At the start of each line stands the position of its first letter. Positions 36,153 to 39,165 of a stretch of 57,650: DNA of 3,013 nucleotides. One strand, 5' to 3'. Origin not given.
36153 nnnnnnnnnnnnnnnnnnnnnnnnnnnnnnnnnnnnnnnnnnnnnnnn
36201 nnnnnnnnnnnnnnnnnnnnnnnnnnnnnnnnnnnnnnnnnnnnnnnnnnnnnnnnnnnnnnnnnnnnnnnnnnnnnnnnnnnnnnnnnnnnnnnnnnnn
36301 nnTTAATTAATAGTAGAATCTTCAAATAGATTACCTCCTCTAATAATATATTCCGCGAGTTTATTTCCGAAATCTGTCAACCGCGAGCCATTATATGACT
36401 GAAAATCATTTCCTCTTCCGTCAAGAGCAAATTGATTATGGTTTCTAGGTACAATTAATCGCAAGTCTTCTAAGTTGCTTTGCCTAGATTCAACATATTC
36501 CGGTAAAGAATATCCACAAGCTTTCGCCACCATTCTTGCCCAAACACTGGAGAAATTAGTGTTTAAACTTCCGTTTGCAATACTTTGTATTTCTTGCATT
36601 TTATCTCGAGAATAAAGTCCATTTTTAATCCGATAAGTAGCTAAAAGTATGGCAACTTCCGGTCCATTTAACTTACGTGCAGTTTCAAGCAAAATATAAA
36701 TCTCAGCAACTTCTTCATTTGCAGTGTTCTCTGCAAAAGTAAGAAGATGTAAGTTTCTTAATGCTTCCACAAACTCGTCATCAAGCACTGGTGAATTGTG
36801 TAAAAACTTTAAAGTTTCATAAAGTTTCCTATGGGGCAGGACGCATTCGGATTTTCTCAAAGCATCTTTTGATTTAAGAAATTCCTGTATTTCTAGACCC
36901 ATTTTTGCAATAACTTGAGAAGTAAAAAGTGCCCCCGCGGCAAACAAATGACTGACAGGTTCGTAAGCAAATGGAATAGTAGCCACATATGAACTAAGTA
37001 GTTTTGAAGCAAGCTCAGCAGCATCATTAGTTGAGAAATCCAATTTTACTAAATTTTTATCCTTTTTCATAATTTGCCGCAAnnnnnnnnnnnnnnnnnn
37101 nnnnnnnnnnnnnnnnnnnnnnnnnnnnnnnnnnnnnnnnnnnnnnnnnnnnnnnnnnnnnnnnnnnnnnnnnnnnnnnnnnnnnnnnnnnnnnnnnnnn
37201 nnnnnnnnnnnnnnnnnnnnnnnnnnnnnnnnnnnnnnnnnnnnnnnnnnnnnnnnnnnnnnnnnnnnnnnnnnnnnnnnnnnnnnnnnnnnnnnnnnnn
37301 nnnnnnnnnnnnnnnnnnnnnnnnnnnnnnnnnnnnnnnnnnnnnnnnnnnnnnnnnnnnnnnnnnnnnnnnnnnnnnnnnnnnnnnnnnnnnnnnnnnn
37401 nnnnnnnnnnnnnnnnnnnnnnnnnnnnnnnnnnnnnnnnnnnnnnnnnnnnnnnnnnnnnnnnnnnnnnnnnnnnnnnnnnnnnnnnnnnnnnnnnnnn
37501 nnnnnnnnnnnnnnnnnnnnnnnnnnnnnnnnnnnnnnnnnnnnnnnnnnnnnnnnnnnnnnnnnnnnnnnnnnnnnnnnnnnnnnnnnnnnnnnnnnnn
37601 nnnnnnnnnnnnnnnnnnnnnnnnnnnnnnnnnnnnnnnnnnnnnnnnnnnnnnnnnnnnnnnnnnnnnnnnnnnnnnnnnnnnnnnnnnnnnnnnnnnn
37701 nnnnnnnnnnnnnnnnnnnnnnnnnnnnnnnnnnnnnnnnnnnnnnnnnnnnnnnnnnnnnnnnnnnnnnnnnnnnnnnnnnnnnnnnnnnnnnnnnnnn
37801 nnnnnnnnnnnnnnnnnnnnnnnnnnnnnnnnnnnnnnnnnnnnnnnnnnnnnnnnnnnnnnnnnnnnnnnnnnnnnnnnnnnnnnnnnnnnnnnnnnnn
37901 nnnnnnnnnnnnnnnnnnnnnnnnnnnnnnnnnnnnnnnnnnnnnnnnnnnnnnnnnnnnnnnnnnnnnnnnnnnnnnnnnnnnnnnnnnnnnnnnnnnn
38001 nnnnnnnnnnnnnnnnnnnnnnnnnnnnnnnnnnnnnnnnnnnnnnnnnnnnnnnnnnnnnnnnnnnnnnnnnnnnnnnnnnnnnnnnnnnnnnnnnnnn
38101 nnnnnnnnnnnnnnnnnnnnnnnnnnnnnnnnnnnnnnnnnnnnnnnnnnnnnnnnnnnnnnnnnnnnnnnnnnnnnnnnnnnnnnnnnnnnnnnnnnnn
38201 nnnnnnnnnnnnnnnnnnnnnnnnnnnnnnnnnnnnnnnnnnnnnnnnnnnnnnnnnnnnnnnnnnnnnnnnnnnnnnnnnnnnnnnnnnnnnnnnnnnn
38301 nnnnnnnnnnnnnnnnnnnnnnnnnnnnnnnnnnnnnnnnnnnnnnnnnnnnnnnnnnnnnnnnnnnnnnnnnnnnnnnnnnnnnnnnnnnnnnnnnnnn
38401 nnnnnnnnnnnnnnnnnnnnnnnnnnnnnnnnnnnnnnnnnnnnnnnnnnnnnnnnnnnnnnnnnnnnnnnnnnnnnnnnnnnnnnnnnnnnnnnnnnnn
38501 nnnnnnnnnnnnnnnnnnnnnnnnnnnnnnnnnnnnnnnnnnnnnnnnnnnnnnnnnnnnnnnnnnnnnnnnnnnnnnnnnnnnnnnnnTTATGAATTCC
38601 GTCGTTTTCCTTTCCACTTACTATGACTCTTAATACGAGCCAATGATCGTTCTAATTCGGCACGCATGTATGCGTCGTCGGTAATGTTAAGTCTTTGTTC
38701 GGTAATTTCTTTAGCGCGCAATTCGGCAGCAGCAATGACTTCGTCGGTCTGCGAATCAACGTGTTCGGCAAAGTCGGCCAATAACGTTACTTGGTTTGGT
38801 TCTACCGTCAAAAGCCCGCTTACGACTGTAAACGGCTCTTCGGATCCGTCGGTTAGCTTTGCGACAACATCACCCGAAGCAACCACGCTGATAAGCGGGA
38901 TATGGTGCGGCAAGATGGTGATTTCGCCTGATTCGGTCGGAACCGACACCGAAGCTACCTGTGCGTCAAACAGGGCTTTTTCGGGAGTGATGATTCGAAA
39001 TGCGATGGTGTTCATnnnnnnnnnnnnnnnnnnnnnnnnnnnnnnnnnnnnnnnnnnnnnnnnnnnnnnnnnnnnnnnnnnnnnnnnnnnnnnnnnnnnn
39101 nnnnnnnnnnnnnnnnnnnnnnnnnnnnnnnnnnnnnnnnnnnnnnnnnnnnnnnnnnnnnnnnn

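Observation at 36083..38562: Very AT-rich island with a Shedu-type nuclease, partner gene and mini-ORF inserted right behind the ATP synthase operon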

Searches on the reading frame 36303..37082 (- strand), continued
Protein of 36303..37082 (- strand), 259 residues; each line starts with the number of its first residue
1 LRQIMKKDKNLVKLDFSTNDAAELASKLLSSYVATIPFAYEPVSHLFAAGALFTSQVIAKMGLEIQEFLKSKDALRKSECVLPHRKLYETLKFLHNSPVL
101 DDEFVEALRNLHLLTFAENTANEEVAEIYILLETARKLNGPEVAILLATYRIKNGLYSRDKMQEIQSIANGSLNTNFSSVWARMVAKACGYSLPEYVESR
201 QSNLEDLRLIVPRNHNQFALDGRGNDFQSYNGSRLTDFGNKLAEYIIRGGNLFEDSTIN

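Call 81: fold_search(model_id=the predicted structure, library=pdb)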
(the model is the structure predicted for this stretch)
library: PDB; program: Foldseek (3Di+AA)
matches with E <= 10: 68; with E <= 0.001: 0
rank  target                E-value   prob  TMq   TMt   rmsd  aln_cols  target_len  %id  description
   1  6ys8_A                8.4e-01  0.10  0.15  0.16  24.0       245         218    9  Structure of GldLM, the proton-powered motor that drives protein transport and gliding motility (released 2020-10-14)
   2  2gm8_A                1.1e+00  0.09  0.16  0.18  21.1       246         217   18  TenA Homolog/Thi-4 Thiaminase complexed with product 4-amino-5-hydroxymethyl-2-methylpyrimidine (released 2006-04-18)
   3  6qvz_B                1.1e+00  0.25  0.21  0.23  14.9       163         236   12  The Transcriptional Regulator PrfA-L140H mutant from Listeria Monocytogenes (released 2020-04-01)
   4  2bgc_A                1.1e+00  0.21  0.20  0.21  14.6       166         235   13  PrfA-G145S, a constitutive active mutant of the Transcriptional Regulator In L.monocytogenes (released 2005-04-14)
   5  2bgc_B                2.0e+00  0.20  0.22  0.23  14.1       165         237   13  PrfA-G145S, a constitutive active mutant of the Transcriptional Regulator In L.monocytogenes (released 2005-04-14)
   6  8su0                  2.2e+00  0.03  0.12  0.10  16.7       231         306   16  Unliganded F96H epi-Isozizaene Synthase (released 2023-07-26)
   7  1lnw_H                2.4e+00  0.33  0.24  0.42  13.7       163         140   14  CRYSTAL STRUCTURE OF THE MEXR REPRESSOR OF THE MEXAB-OPRM MULTIDRUG EFFLUX OPERON OF PSEUDOMONAS AERUGINOSA (released 2002-09-11)
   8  6axo                  2.4e+00  0.03  0.12  0.10  16.5       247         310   16  F96S Epi-isozizaene synthase (released 2017-10-18)
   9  1s3j_A                2.8e+00  0.16  0.20  0.34  16.5       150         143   17  X-ray crystal structure of YusO protein from Bacillus subtilis (released 2004-04-13)
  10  6qvy_B                2.8e+00  0.14  0.21  0.23  14.9       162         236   13  The Transcriptional Regulator PrfA-A94V mutant from Listeria Monocytogenes (released 2020-04-01)
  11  6qw1_B                3.2e+00  0.14  0.21  0.23  14.8       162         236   13  The Transcriptional Regulator PrfA-L140F mutant from Listeria Monocytogenes (released 2020-04-01)
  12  5lej_B                3.7e+00  0.09  0.18  0.19  16.4       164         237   12  The Transcriptional Regulator PrfA from Listeria Monocytogenes in complex with a 30-bp operator PrfA-box motif (released 2016-12-07)
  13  5lej_A                4.2e+00  0.11  0.21  0.23  13.6       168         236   14  The Transcriptional Regulator PrfA from Listeria Monocytogenes in complex with a 30-bp operator PrfA-box motif (released 2016-12-07)
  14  7dni_B                4.7e+00  0.03  0.13  0.16  17.3       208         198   14  MDA5 CARDs-MAVS CARD polyUb complex (released 2021-10-13)
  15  7kj8                  4.7e+00  0.02  0.12  0.10  17.3       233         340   16  Wild-type epi-isozizaene synthase: complex with 3 Mg2+ and pamidronate (released 2020-12-16)
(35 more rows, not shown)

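Call 84: find_encoding_contigs(protein=P0141, flank=6000, max_places=3)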
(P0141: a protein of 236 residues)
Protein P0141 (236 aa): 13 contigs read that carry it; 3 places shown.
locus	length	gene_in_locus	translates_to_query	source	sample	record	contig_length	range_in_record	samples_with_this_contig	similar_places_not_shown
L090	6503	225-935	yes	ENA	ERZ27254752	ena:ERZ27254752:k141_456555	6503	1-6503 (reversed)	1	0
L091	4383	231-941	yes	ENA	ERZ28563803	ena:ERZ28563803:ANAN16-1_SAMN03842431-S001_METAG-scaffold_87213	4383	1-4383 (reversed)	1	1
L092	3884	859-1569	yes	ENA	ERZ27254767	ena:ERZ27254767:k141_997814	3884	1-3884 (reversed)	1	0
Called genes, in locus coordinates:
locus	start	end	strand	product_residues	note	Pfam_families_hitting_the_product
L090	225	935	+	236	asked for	PF14337:Abi_alpha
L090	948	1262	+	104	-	-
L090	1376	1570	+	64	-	-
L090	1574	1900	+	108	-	PF02452:PemK_toxin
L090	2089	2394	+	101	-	PF18765:Polbeta, PF01909:NTP_transf_2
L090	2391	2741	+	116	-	PF01934:HepT-like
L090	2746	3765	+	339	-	PF00231:ATP-synt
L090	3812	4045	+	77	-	-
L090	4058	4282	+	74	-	PF10049:DUF2283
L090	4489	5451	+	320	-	-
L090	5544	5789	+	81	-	-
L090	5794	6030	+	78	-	PF07927:HicA_toxin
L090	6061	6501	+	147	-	?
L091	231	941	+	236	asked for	PF14337:Abi_alpha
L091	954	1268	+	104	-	-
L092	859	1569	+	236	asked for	PF14337:Abi_alpha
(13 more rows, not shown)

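Call 90: search_protein_families(library=pfam, proteins=[L093:1160-2089:+, L093:2198-2485:+, L093:3115-3972:-, L093:2549-2887:-], max_evalue=0.01)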
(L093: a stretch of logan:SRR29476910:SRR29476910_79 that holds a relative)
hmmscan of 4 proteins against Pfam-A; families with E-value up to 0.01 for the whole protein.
L093:1160-2089:+ (309 aa): 2 families
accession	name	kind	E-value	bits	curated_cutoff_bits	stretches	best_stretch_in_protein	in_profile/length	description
PF04791.21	LMBR1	-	0.00044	19.7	31.9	1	23-167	245-389/510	LMBR1-like membrane protein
PF19732.4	SpoIIE_N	-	0.0057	15.7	27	1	48-173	9-132/605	Stage II sporulation protein E N-terminal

L093:2198-2485:+ (95 aa): 1 family
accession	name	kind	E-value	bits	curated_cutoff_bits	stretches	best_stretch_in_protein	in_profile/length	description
PF07883.17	Cupin_2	-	0.0018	18.4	27.2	1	1-66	3-62/70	Cupin domain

L093:3115-3972:- (285 aa): 0 families

L093:2549-2887:- (112 aa): 1 family
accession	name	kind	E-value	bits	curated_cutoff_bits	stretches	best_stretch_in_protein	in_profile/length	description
PF00035.32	dsrm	-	6.3e-08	33.5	23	1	36-101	1-65/66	Double-stranded RNA binding motif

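Call 91: search_protein_families(library=padloc, proteins=[L093:1160-2089:+, L093:2198-2485:+, L093:3115-3972:-, L093:2549-2887:-, L090:948-1262:+], max_evalue=0.01)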
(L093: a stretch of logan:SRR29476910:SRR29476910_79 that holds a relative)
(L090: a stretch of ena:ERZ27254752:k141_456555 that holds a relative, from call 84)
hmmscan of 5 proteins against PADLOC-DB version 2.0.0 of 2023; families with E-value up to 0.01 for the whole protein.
L093:1160-2089:+ (309 aa): 0 families

L093:2198-2485:+ (95 aa): 0 families

L093:3115-3972:- (285 aa): 0 families

L093:2549-2887:- (112 aa): 0 families

L090:948-1262:+ (104 aa): 0 families

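Call 94: search_protein_families(library=pfam, proteins=[P0128, P0129, P0130, P0131, P0132, P0134], max_evalue=0.1)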
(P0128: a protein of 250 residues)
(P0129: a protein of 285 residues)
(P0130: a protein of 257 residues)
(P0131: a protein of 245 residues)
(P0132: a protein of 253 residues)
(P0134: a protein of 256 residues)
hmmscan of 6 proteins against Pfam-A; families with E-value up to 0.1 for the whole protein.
P0128 (250 aa): 1 family
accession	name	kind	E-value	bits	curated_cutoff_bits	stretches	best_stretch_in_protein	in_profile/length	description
PF25344.1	PH_LRR1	-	0.075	13.5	27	0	110-166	28-83/119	LRR1 pleckstrin homology domain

P0129 (285 aa): 0 families

P0130 (257 aa): 1 family
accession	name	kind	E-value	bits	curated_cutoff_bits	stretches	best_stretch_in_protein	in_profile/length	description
PF13793.12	Pribosyltran_N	-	0.077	13.3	25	0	110-161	51-101/117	N-terminal domain of ribose phosphate pyrophosphokinase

P0131 (245 aa): 0 families

P0132 (253 aa): 0 families

P0134 (256 aa): 0 families

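Call 95: find_encoding_contigs(protein=P0002, flank=2000, max_places=3)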
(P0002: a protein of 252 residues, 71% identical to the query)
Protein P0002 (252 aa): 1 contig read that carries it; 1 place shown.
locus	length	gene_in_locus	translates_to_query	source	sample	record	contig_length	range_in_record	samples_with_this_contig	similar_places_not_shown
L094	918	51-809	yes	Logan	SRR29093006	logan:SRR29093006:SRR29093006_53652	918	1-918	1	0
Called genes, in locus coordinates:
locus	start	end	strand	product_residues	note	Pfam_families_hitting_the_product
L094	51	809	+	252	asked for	-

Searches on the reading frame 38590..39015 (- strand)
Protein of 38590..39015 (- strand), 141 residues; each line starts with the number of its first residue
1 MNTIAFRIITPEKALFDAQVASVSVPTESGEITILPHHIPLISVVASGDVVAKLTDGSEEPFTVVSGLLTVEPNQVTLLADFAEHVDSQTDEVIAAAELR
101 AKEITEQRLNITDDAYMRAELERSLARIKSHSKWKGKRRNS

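Call 3: search_protein_families(library=pfam, proteins=[window:38590-39015:-], max_evalue=0.1)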
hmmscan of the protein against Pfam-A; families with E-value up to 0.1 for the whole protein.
window:38590-39015:- (141 aa): 1 family
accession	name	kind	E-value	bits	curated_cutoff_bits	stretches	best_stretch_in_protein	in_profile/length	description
PF02823.21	ATP-synt_DE_N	-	3.6e-22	78.6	27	1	5-83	2-80/80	ATP synthase, Delta/Epsilon chain, beta-sandwich domain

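Call 21: find_encoding_contigs(protein=window:38590-39015:-, flank=8000, max_places=6)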
Protein window:38590-39015:- (141 aa): 1 contig read that carries it; 1 place shown.
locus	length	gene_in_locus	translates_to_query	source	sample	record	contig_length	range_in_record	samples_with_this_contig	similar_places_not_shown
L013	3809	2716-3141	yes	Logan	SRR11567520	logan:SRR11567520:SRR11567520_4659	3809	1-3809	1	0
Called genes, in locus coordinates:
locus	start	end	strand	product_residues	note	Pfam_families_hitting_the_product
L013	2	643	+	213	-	?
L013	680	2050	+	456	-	PF02874:ATP-synt_ab_N, PF00006:ATP-synt_ab, PF22919:ATP-synt_VA_C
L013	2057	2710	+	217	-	-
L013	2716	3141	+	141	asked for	PF02823:ATP-synt_DE_N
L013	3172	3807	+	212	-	?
